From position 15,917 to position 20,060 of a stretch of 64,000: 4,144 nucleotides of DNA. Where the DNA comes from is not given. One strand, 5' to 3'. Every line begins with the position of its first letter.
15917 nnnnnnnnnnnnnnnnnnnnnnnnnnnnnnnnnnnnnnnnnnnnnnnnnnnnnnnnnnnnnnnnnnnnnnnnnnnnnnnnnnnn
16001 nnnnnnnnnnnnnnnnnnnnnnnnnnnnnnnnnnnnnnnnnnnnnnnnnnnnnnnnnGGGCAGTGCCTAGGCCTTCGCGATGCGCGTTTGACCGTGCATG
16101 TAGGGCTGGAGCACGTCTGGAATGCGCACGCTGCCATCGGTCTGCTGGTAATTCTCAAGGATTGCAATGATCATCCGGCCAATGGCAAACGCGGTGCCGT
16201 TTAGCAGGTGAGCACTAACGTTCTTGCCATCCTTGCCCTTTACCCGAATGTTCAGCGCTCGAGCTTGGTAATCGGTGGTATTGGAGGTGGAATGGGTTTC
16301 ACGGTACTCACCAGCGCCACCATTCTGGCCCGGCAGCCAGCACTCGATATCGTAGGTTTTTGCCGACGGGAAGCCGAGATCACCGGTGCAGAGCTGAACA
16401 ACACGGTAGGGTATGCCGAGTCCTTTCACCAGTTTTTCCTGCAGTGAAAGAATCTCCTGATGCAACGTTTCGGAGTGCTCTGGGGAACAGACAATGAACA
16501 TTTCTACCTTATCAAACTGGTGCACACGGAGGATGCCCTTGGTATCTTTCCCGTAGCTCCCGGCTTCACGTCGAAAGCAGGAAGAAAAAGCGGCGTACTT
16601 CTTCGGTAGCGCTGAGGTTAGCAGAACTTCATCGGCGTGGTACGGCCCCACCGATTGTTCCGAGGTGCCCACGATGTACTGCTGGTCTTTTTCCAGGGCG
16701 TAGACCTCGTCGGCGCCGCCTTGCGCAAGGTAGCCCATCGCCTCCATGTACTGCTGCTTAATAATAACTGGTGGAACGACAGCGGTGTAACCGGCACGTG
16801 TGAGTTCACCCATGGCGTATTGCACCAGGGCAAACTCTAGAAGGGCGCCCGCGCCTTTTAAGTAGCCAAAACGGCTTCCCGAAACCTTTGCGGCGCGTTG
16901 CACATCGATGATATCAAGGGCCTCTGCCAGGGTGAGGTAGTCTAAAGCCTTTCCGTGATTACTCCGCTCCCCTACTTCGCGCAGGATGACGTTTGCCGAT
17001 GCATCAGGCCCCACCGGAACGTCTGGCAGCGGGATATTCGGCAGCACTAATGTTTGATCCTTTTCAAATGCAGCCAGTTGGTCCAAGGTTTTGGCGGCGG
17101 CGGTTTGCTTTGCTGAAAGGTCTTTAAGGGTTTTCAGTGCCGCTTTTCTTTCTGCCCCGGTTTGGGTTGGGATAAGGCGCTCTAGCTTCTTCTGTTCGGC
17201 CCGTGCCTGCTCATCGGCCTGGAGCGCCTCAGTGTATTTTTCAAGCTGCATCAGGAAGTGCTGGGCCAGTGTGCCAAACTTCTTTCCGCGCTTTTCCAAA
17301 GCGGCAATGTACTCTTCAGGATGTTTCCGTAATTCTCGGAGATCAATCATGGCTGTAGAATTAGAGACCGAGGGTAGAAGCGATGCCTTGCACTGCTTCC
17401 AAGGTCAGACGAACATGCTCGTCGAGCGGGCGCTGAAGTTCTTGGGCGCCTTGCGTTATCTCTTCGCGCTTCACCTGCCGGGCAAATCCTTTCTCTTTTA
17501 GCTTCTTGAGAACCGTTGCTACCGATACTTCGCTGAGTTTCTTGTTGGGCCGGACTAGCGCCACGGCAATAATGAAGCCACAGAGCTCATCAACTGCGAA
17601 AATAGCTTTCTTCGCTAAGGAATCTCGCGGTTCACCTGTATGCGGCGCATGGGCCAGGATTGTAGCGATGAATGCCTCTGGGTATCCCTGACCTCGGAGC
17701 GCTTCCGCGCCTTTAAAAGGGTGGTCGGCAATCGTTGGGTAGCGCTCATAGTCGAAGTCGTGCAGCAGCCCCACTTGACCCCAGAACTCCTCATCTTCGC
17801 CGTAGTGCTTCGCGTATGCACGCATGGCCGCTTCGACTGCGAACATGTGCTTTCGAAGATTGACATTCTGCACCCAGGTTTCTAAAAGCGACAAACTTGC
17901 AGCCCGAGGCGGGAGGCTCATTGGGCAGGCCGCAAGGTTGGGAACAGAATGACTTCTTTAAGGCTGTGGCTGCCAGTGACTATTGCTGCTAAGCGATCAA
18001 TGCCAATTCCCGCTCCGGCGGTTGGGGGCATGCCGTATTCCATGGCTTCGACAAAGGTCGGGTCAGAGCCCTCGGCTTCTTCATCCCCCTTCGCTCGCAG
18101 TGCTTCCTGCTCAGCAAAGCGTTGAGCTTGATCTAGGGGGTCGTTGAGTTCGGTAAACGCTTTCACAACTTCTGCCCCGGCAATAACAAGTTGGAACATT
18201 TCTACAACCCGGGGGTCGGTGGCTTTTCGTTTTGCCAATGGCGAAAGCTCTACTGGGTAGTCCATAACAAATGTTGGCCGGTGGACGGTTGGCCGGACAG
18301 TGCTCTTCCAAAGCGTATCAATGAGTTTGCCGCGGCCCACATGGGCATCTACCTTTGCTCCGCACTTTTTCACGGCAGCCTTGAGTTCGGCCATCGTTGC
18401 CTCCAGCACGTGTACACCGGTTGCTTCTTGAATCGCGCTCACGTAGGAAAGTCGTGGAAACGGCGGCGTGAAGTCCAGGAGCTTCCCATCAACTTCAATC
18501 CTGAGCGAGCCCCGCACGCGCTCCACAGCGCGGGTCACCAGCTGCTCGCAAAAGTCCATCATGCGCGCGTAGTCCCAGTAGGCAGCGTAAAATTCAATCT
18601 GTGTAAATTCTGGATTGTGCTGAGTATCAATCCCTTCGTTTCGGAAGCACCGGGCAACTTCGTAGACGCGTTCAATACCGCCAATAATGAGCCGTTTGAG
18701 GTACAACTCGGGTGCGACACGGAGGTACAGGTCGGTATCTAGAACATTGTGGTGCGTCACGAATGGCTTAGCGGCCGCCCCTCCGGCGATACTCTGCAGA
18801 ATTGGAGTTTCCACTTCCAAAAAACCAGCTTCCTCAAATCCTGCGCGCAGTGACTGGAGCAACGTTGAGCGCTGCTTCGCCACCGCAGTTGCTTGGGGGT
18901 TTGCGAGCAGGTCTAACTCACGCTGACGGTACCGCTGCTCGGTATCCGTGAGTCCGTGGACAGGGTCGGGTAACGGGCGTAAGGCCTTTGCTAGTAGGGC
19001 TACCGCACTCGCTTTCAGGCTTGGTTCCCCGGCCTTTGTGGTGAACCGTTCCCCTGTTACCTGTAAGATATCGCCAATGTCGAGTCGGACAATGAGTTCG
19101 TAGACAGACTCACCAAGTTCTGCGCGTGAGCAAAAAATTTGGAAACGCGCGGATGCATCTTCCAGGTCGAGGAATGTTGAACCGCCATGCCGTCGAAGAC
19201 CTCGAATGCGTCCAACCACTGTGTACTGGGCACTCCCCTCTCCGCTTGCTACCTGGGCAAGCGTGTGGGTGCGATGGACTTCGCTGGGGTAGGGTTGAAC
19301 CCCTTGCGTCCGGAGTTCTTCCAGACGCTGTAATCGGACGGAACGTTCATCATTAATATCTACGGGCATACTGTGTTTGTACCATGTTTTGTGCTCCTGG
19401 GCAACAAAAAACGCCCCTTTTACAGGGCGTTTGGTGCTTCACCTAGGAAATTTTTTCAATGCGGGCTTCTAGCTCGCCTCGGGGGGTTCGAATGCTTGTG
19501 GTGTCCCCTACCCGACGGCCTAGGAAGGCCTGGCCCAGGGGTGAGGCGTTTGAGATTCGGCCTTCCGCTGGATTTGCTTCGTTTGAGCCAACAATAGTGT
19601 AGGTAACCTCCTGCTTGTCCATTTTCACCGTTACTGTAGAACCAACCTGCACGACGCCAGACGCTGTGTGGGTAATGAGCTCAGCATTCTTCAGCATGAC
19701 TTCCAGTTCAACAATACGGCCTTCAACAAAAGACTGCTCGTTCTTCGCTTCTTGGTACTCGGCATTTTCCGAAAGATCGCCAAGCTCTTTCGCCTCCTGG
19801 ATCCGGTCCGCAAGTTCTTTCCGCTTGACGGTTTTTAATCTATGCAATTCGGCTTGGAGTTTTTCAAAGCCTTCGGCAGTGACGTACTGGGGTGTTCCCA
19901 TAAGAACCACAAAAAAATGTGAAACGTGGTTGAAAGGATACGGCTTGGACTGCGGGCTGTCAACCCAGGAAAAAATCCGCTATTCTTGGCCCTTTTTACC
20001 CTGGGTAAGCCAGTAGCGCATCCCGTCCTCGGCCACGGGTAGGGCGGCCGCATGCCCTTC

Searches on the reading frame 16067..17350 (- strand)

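Call 30: search_protein_families(library=pfam, proteins=[window:16067-17350:-], max_evalue=0.001)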
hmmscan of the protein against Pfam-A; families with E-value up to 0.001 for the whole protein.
window:16067-17350:- (427 aa): 2 families
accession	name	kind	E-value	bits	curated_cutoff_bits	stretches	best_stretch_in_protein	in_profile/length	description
PF00587.30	tRNA-synt_2b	-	2.2e-32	113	29.3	1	221-401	8-179/179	tRNA synthetase class II core domain (G, H, P, S and T)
PF02403.27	Seryl_tRNA_N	-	1e-09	39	28.2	1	1-107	1-108/108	Seryl-tRNA synthetase N-terminal domain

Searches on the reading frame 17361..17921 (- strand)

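Call 30: search_protein_families(library=pfam, proteins=[window:17361-17921:-], max_evalue=0.001)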
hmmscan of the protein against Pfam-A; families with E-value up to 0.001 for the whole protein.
window:17361-17921:- (186 aa): 1 family
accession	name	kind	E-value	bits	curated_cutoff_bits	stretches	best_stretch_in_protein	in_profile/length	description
PF01966.28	HD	-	1.4e-06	29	22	1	24-105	3-105/116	HD domain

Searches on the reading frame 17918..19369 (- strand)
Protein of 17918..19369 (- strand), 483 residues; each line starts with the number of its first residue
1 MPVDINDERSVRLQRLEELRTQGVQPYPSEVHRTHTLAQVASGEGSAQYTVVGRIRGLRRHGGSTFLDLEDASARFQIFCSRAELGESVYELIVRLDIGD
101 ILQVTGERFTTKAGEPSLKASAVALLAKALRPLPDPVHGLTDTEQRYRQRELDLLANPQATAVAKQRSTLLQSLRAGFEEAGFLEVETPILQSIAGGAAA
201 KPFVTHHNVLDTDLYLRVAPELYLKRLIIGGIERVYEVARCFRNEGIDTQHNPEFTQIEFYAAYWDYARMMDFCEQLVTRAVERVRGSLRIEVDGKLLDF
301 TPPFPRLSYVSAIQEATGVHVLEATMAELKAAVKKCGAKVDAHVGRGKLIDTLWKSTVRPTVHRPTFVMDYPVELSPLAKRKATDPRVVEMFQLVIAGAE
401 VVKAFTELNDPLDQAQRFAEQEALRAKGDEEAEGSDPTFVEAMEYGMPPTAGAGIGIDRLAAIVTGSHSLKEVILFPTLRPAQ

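Call 30: search_protein_families(library=pfam, proteins=[window:17918-19369:-], max_evalue=0.001)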
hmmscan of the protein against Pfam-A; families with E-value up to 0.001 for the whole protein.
window:17918-19369:- (483 aa): 3 families
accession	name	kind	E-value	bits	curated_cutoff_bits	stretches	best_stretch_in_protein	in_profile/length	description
PF00152.25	tRNA-synt_2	-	3.3e-88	296.2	25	1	143-479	2-307/308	tRNA synthetases class II (D, K and N)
PF01336.31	tRNA_anti-codon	-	5.1e-12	46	27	1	49-123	1-72/75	OB-fold nucleic acid binding domain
PF01409.25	tRNA-synt_2d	-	3.8e-05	23.7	19.8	0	236-285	106-153/246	tRNA synthetases class II core domain (F)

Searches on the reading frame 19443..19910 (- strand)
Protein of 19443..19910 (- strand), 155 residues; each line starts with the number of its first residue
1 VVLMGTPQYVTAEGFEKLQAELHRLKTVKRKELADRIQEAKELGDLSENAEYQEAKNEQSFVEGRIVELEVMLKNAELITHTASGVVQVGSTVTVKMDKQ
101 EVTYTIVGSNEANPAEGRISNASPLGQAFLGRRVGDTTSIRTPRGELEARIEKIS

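Call 30: search_protein_families(library=pfam, proteins=[window:19443-19910:-], max_evalue=0.001)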
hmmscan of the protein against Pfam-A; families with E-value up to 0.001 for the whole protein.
window:19443-19910:- (155 aa): 2 families
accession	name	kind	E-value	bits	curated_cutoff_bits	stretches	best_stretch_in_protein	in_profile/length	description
PF03449.20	GreA_GreB_N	-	1.1e-28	99.7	24.5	1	9-77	2-70/71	Transcription elongation factor, N-terminal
PF01272.25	GreA_GreB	-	6.7e-25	87.3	26.9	1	84-155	3-76/77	Transcription elongation factor, GreA/GreB, C-term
